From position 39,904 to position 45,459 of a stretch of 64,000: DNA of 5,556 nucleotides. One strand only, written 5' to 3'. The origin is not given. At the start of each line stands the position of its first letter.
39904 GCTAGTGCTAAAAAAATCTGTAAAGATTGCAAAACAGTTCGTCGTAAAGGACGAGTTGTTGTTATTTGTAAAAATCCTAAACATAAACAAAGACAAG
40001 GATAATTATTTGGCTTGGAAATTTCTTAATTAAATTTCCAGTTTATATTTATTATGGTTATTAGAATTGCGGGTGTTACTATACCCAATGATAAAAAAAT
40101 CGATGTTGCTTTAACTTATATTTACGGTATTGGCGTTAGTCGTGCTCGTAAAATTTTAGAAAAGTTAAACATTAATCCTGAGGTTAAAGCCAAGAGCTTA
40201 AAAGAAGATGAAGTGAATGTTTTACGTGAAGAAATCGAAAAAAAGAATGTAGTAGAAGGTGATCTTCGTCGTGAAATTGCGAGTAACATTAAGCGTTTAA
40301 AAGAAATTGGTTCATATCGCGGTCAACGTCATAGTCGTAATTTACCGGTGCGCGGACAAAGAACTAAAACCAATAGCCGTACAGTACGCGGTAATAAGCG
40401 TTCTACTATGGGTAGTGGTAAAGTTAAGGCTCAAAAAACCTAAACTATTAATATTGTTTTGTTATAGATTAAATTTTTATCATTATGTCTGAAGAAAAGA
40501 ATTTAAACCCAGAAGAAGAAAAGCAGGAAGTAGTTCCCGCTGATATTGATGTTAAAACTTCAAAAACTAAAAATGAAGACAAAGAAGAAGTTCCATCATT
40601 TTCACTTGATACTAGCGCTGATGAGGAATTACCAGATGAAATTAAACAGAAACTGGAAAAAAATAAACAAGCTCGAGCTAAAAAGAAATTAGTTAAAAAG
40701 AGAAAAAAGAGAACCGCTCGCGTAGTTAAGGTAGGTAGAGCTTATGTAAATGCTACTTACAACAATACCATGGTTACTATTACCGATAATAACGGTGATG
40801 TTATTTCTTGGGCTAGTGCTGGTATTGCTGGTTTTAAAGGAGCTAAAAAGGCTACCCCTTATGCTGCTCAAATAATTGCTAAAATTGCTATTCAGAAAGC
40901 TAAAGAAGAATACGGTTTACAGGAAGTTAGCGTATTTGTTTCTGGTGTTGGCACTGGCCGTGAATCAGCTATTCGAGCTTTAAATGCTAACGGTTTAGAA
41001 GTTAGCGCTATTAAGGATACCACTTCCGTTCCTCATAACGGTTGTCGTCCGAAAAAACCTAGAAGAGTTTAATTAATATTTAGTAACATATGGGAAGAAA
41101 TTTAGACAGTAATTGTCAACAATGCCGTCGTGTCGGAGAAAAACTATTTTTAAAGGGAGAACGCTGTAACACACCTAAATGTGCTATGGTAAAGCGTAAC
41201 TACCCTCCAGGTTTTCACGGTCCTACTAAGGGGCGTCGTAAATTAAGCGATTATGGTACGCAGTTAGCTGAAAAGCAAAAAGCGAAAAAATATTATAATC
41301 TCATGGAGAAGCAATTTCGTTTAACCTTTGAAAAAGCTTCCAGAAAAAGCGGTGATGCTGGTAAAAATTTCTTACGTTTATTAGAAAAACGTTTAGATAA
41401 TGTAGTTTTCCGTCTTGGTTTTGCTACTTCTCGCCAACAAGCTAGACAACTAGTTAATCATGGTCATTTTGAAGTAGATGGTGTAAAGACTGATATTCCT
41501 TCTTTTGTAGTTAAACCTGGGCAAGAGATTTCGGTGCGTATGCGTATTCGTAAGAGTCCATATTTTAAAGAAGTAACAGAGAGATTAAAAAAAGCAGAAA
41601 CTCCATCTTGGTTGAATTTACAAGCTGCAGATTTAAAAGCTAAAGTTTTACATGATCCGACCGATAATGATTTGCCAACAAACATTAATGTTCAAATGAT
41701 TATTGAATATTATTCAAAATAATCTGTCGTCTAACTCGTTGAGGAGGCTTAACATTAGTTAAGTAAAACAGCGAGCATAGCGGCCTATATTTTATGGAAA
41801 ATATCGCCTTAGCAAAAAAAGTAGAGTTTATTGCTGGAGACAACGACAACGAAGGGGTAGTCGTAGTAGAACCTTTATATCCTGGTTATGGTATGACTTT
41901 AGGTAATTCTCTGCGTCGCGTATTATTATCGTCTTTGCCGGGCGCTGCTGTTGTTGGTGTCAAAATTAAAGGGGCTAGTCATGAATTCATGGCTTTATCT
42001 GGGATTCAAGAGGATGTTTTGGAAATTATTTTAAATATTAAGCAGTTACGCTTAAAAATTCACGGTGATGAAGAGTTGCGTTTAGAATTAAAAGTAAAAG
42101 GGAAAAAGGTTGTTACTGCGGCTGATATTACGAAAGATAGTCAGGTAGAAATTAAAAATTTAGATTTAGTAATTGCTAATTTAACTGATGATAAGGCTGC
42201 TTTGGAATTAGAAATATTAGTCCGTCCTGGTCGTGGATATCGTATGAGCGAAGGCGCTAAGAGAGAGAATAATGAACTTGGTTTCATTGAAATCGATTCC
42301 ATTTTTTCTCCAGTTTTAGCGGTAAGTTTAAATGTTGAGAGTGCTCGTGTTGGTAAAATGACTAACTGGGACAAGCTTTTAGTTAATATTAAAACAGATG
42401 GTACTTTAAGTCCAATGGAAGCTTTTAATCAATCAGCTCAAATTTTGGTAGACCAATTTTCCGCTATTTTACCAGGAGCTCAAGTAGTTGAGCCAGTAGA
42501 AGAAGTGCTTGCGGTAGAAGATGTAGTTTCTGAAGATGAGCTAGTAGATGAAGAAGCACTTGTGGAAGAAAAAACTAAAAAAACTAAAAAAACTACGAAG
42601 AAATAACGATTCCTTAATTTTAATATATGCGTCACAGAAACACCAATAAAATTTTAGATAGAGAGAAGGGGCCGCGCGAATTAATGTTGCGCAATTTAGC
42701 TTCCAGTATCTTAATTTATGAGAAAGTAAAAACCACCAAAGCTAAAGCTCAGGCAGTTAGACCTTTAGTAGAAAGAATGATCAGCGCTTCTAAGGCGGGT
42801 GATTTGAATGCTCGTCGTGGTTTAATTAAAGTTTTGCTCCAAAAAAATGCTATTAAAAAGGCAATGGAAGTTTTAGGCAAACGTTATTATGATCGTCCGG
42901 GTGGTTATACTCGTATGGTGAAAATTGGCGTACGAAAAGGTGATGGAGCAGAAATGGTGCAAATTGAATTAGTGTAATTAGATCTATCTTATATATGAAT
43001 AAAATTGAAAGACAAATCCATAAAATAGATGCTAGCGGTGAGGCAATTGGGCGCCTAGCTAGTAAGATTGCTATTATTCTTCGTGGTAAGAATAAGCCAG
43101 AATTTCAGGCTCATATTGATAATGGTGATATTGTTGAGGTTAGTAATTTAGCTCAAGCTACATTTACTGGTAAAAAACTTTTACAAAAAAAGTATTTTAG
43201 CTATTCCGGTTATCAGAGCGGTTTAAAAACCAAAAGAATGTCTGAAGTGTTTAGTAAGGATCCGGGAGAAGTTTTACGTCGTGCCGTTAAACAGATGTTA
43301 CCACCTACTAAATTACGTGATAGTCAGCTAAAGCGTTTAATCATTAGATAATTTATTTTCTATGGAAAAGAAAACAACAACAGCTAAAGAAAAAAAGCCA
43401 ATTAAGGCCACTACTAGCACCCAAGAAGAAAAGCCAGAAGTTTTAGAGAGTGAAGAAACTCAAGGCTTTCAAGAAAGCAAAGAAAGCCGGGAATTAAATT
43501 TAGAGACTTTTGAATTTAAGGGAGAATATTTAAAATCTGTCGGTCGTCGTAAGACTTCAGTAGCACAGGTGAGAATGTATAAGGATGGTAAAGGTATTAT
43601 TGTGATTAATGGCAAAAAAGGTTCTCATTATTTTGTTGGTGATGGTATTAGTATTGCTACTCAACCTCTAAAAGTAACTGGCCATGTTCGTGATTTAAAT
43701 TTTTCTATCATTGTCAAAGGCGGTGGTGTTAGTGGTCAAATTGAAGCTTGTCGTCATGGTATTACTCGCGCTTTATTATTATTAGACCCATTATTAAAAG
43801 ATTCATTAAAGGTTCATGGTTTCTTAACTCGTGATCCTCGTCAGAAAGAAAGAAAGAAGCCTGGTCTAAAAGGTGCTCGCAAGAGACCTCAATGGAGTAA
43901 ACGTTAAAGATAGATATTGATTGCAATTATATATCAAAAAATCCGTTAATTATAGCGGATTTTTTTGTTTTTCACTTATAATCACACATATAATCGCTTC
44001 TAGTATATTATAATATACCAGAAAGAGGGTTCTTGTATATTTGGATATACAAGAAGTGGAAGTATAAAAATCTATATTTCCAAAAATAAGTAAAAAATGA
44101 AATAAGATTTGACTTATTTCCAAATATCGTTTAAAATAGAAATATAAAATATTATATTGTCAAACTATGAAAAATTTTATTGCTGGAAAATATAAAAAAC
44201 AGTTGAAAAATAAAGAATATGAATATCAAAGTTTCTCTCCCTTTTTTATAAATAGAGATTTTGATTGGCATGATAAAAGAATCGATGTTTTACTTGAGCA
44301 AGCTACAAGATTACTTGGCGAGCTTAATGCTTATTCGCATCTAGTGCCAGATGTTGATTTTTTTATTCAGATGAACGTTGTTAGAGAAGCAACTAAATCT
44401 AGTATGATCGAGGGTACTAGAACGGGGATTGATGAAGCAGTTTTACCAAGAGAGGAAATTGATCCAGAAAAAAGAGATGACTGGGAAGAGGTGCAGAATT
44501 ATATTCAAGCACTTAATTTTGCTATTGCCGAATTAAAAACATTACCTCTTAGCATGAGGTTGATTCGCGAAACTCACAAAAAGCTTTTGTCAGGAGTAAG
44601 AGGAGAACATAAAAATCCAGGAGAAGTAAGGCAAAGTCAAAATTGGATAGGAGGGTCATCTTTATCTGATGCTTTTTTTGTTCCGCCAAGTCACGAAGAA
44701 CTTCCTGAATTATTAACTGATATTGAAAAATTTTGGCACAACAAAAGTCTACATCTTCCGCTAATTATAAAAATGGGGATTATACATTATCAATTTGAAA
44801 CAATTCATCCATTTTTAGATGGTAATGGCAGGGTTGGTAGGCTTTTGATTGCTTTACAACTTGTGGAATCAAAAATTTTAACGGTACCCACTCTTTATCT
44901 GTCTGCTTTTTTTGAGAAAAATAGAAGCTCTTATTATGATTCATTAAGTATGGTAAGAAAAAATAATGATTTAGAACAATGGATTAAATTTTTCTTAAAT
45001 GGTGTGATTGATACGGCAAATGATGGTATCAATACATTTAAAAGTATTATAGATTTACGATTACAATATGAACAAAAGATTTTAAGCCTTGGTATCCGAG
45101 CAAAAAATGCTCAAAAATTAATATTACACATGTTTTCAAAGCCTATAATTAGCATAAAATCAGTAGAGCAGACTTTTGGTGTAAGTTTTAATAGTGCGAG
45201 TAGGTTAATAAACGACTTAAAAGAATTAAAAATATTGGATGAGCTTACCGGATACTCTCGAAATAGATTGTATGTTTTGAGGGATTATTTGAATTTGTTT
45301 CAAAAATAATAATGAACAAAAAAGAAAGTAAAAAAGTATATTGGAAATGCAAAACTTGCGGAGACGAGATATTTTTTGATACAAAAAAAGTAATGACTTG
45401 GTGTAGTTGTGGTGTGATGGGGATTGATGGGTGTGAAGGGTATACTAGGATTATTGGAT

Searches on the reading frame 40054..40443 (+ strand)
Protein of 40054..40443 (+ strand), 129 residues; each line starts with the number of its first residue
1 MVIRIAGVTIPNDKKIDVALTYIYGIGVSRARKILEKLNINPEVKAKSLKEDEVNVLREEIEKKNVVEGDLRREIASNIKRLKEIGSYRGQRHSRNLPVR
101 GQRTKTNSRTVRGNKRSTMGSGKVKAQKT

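Call 70: search_protein_families(library=pfam, proteins=[window:40054-40443:+], max_evalue=0.001)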
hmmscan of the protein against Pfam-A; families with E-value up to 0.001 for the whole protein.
window:40054-40443:+ (129 aa): 1 family
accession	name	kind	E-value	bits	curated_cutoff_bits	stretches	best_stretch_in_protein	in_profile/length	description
PF00416.27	Ribosomal_S13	-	1.6e-30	106.6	31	1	4-110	1-128/128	Ribosomal protein S13/S18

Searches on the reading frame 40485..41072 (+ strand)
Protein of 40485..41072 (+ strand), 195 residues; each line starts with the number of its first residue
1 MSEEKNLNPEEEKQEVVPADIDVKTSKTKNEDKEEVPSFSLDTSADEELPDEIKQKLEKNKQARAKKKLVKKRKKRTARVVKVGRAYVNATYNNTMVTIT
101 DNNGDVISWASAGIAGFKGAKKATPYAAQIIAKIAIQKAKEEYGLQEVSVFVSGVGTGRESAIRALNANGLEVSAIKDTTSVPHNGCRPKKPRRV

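Call 70: search_protein_families(library=pfam, proteins=[window:40485-41072:+], max_evalue=0.001)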
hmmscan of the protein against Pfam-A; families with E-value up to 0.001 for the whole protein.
window:40485-41072:+ (195 aa): 1 family
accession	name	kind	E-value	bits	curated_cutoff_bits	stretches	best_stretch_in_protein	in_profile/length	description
PF00411.24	Ribosomal_S11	-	1.3e-38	132.2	25.1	1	84-194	1-110/110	Ribosomal protein S11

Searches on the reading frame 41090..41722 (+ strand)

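Call 70: search_protein_families(library=pfam, proteins=[window:41090-41722:+], max_evalue=0.001)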
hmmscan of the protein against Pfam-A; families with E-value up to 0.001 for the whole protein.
window:41090-41722:+ (210 aa): 2 families
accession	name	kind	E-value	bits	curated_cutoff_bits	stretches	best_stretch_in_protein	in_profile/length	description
PF00163.24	Ribosomal_S4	-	5.1e-27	94.9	23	1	5-99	3-95/95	Ribosomal protein S4/S9 N-terminal domain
PF01479.30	S4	-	2.4e-17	62.8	22.8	1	101-147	2-48/48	S4 domain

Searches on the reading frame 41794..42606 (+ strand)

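Call 70: search_protein_families(library=pfam, proteins=[window:41794-42606:+], max_evalue=0.001)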
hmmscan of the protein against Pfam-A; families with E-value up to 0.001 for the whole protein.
window:41794-42606:+ (270 aa): 2 families
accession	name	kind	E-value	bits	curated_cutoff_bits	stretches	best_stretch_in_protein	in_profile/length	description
PF01000.31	RNA_pol_A_bac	-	1.1e-30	106.8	33.9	1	56-172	1-119/119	RNA polymerase Rpb3/RpoA insert domain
PF01193.29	RNA_pol_L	-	3e-19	68.9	24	1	26-222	1-74/74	RNA polymerase Rpb3/Rpb11 dimerisation domain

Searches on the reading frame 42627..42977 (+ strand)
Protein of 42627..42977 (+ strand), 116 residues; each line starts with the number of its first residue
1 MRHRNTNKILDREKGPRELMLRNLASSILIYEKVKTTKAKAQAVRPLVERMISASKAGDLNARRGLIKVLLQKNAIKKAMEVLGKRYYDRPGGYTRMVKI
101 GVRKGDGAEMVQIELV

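Call 70: search_protein_families(library=pfam, proteins=[window:42627-42977:+], max_evalue=0.001)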
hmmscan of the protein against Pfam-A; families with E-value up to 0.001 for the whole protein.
window:42627-42977:+ (116 aa): 1 family
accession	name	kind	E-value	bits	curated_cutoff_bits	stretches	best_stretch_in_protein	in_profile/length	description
PF01196.24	Ribosomal_L17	-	3.5e-31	108.4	27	1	20-116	1-97/97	Ribosomal protein L17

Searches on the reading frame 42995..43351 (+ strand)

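Call 70: search_protein_families(library=pfam, proteins=[window:42995-43351:+], max_evalue=0.001)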
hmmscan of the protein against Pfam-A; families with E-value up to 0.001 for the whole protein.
window:42995-43351:+ (118 aa): 1 family
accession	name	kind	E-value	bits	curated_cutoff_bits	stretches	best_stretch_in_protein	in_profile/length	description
PF00572.24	Ribosomal_L13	-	3.3e-35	121.2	23.8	1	6-116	1-111/119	Ribosomal protein L13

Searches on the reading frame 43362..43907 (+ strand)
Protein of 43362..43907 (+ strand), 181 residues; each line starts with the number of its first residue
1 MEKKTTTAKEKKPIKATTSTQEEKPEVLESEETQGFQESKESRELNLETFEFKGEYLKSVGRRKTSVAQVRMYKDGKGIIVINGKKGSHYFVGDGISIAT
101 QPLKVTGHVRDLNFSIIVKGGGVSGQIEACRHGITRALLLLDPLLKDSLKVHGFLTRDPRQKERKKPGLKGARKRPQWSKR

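Call 70: search_protein_families(library=pfam, proteins=[window:43362-43907:+], max_evalue=0.001)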
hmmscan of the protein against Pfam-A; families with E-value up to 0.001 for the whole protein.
window:43362-43907:+ (181 aa): 1 family
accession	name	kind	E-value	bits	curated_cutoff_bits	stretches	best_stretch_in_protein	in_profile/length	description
PF00380.25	Ribosomal_S9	-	9.4e-40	136.3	22.5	1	61-181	1-121/121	Ribosomal protein S9/S16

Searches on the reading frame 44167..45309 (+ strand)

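Call 70: search_protein_families(library=pfam, proteins=[window:44167-45309:+], max_evalue=0.001)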
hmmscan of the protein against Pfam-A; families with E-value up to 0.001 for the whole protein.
window:44167-45309:+ (380 aa): 2 families
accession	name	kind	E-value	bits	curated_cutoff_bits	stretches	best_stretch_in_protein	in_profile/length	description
PF13784.11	Fic_N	-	5.9e-22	77.9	26.7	1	42-120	3-81/82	Fic/DOC family N-terminal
PF02661.23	Fic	-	1.1e-18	68.3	24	1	127-232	1-93/93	Fic/DOC family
